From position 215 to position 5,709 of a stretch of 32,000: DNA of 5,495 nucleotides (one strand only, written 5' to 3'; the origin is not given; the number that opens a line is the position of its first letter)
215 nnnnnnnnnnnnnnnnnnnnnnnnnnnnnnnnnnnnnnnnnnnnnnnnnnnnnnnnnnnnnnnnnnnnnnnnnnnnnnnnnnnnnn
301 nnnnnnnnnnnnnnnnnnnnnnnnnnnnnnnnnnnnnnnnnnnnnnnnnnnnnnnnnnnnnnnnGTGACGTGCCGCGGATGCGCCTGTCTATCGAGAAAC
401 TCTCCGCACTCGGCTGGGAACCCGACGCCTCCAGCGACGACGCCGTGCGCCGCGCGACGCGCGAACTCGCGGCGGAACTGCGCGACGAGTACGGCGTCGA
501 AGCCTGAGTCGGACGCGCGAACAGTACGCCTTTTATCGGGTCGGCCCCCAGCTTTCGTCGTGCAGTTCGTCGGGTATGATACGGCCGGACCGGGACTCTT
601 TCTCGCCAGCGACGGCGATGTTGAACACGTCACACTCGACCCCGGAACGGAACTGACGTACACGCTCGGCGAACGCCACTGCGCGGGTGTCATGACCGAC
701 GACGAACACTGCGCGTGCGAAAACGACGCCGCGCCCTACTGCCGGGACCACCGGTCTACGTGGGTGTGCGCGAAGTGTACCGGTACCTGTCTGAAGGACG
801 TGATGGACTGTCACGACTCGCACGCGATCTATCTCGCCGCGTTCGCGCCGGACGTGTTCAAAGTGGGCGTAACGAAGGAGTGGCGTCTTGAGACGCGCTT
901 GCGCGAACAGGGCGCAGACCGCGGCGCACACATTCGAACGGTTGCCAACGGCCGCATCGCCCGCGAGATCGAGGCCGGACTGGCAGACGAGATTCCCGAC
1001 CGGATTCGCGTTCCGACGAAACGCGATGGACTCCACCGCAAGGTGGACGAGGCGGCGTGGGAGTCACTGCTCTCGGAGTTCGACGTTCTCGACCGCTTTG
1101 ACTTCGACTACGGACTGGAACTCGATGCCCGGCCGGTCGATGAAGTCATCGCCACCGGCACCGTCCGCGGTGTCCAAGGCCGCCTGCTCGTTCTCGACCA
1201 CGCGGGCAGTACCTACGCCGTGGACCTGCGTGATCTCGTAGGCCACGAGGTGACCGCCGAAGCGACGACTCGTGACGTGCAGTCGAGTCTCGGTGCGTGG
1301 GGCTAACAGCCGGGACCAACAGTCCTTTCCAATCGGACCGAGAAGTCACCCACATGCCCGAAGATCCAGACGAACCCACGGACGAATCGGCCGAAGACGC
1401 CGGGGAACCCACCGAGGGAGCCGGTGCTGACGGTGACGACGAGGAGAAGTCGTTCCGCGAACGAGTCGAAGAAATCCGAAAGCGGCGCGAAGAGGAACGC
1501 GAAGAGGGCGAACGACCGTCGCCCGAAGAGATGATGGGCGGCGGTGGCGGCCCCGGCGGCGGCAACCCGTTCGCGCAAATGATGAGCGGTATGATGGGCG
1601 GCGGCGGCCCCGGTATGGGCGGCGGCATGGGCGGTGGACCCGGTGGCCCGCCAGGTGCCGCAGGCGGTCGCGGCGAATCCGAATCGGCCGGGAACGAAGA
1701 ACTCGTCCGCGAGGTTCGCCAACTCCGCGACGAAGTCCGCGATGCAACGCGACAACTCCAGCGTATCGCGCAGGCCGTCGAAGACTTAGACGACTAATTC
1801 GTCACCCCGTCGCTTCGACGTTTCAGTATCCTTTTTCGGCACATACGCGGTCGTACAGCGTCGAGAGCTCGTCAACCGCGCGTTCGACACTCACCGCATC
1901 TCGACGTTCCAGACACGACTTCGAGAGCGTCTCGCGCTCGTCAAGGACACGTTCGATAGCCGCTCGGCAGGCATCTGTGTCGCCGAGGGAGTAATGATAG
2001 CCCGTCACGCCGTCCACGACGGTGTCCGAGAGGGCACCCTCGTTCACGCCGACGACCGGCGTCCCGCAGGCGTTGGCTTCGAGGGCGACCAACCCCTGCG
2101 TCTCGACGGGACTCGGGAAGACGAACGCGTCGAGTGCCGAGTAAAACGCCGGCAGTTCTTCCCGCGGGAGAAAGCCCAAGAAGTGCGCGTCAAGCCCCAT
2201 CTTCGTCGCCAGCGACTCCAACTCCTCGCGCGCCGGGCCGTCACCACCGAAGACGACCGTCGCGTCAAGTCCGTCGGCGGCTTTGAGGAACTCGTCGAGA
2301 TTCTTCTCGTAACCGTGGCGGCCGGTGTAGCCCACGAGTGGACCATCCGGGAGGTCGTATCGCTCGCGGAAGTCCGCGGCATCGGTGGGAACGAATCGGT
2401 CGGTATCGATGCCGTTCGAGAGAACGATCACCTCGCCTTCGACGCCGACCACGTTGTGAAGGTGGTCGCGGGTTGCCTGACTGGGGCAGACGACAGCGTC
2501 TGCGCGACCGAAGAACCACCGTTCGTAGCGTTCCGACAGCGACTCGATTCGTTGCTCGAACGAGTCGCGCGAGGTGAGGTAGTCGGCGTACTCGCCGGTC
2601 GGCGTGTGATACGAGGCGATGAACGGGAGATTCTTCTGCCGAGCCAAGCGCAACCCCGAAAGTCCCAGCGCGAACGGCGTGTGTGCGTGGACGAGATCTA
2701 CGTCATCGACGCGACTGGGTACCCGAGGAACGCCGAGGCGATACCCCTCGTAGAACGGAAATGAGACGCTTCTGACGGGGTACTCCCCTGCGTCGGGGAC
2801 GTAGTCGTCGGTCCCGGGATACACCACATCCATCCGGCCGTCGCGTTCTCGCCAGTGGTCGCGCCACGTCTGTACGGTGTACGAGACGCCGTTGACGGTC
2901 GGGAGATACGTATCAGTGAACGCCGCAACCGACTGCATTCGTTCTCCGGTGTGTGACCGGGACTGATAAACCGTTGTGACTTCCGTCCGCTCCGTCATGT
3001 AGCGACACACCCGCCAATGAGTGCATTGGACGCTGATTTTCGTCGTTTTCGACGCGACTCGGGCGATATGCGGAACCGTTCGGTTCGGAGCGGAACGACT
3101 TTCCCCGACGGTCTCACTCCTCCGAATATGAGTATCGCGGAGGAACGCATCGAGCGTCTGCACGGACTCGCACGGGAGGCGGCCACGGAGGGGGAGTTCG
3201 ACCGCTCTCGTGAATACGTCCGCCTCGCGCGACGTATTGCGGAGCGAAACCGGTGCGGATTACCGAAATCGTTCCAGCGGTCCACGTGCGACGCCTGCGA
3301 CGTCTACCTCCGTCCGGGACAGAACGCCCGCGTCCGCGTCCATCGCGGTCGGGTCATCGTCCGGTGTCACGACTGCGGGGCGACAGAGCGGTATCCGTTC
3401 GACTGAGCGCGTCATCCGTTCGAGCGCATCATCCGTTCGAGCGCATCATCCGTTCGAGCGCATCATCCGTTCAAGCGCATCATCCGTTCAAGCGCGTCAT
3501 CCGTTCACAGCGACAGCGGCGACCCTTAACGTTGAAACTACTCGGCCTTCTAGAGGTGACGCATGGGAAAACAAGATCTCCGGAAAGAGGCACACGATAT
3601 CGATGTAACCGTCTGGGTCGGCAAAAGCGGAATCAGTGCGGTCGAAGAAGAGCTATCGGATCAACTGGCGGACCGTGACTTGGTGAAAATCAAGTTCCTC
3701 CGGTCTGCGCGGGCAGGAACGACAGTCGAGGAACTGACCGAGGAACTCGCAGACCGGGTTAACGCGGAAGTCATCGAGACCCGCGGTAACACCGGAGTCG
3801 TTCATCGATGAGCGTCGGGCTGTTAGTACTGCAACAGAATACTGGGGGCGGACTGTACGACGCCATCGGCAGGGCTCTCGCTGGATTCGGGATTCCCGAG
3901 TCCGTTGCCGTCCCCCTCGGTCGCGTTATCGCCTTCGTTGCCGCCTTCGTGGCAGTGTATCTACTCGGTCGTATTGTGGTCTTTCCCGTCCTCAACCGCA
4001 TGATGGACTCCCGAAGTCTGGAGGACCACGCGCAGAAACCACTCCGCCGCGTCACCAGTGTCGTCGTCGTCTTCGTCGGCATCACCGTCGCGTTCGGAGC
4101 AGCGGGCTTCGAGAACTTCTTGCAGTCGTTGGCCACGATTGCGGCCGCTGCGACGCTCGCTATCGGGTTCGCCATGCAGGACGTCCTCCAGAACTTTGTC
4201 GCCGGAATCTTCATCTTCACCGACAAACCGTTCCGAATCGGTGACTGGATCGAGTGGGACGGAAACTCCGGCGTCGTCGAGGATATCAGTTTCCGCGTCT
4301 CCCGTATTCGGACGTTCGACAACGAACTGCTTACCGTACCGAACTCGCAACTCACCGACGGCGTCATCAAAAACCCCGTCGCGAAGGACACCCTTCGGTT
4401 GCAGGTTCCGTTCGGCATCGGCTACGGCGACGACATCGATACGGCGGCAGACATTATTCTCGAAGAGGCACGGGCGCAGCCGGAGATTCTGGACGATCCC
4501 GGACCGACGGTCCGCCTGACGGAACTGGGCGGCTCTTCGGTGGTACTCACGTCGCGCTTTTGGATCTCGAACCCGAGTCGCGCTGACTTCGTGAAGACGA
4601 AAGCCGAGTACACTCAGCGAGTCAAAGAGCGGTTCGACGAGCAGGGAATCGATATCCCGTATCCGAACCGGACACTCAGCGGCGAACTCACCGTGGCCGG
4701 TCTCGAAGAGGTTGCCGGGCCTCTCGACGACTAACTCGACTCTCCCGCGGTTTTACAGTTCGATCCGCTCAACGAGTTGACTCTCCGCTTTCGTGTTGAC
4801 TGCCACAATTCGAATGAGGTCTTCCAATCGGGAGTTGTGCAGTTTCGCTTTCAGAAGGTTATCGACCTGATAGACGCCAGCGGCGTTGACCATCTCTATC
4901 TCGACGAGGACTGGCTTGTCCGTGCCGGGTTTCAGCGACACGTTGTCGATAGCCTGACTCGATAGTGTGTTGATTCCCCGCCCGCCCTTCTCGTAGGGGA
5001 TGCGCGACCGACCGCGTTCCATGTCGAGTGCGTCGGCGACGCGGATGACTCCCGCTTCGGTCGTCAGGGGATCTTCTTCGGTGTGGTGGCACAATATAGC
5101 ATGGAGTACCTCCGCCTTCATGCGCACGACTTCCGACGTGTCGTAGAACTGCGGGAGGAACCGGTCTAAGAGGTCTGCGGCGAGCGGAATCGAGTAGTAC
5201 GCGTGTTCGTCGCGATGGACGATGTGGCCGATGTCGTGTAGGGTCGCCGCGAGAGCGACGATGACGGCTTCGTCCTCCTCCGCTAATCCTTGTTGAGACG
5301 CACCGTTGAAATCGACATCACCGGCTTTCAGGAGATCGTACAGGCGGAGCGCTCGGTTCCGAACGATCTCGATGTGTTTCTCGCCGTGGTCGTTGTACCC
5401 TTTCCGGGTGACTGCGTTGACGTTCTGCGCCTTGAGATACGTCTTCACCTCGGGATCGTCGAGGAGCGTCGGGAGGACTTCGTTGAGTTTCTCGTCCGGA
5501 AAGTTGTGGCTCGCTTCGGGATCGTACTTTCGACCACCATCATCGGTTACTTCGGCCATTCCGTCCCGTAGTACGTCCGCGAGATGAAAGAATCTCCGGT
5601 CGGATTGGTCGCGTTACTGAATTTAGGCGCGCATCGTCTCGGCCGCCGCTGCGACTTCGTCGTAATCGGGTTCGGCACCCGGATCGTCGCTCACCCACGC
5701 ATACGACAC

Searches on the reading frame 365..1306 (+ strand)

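Call 19: search_protein_families(library=pfam, proteins=[window:365-1306:+], max_evalue=0.001)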
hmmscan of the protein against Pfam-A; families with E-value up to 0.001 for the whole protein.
window:365-1306:+ (313 aa): 1 family
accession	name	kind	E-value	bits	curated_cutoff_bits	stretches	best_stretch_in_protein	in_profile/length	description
PF10977.13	DUF2797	-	1.3e-20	74.7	25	1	134-295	49-226/227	Protein of unknown function (DUF2797)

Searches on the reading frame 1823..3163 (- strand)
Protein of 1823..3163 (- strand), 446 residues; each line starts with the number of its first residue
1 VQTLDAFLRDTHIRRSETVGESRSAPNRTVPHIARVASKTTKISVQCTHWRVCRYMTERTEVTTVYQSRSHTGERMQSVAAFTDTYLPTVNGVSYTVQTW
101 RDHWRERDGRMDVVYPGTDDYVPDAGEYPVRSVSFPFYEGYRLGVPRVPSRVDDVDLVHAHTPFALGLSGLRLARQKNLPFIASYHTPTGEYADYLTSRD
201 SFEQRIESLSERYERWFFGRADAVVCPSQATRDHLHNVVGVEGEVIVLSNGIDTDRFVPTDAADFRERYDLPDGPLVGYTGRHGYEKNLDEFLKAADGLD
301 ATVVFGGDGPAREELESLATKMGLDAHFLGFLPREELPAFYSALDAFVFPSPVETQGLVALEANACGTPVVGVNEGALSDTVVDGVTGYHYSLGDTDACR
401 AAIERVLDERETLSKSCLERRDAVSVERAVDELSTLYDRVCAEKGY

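Call 19: search_protein_families(library=pfam, proteins=[window:1823-3163:-], max_evalue=0.001)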
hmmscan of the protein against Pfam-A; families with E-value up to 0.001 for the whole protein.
window:1823-3163:- (446 aa): 5 families
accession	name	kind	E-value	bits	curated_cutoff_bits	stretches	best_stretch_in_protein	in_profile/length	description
PF00534.26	Glycos_transf_1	-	1.4e-31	109.7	26.4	1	268-413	8-162/172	Glycosyl transferases group 1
PF13439.12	Glyco_transf_4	-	3.2e-30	105.8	28.5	1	90-256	1-170/170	Glycosyltransferase Family 4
PF13692.12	Glyco_trans_1_4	-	7.6e-26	91.5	27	1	275-408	2-141/142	Glycosyl transferases group 1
PF13579.12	Glyco_trans_4_4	-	3.9e-17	63.5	29.7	1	92-251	2-158/158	Glycosyl transferase 4-like domain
PF20706.3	GT4-conflict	-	0.00045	19.8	26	0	312-374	249-312/385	Family 4 Glycosyltransferase in conflict systems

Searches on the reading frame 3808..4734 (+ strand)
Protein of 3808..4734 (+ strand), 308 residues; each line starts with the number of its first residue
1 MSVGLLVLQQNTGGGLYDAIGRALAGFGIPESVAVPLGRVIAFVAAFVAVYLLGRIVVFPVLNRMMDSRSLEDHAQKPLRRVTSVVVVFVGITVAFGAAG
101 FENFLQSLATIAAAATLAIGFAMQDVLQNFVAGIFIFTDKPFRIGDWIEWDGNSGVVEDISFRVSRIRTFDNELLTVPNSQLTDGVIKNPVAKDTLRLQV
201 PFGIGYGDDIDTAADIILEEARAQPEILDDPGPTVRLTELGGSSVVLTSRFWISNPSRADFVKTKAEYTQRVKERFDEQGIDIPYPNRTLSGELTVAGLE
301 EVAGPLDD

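Call 19: search_protein_families(library=pfam, proteins=[window:3808-4734:+], max_evalue=0.001)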
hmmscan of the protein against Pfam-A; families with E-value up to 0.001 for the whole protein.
window:3808-4734:+ (308 aa): 3 families
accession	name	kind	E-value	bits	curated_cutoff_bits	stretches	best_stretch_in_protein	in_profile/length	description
PF00924.24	MS_channel_2nd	-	1.6e-24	86.2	20.2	1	125-190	1-66/68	Mechanosensitive ion channel, beta-domain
PF21082.3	MS_channel_3rd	-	3.1e-13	50.4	21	1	200-283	3-88/88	Mechanosensitive ion channel MscS, C-terminal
PF18920.5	DUF5671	-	0.00071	19.9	28.4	0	3-112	10-109/132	Domain of unknown function (DUF5671)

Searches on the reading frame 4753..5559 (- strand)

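Call 19: search_protein_families(library=pfam, proteins=[window:4753-5559:-], max_evalue=0.001)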
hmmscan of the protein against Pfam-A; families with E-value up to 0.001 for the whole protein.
window:4753-5559:- (268 aa): 2 families
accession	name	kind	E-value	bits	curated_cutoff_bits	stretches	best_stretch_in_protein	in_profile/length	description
PF01966.28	HD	-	1.1e-10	42.3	22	1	95-180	21-115/116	HD domain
PF24391.1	HD-CE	-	0.00094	19.4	27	0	55-119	4-57/263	HD-CE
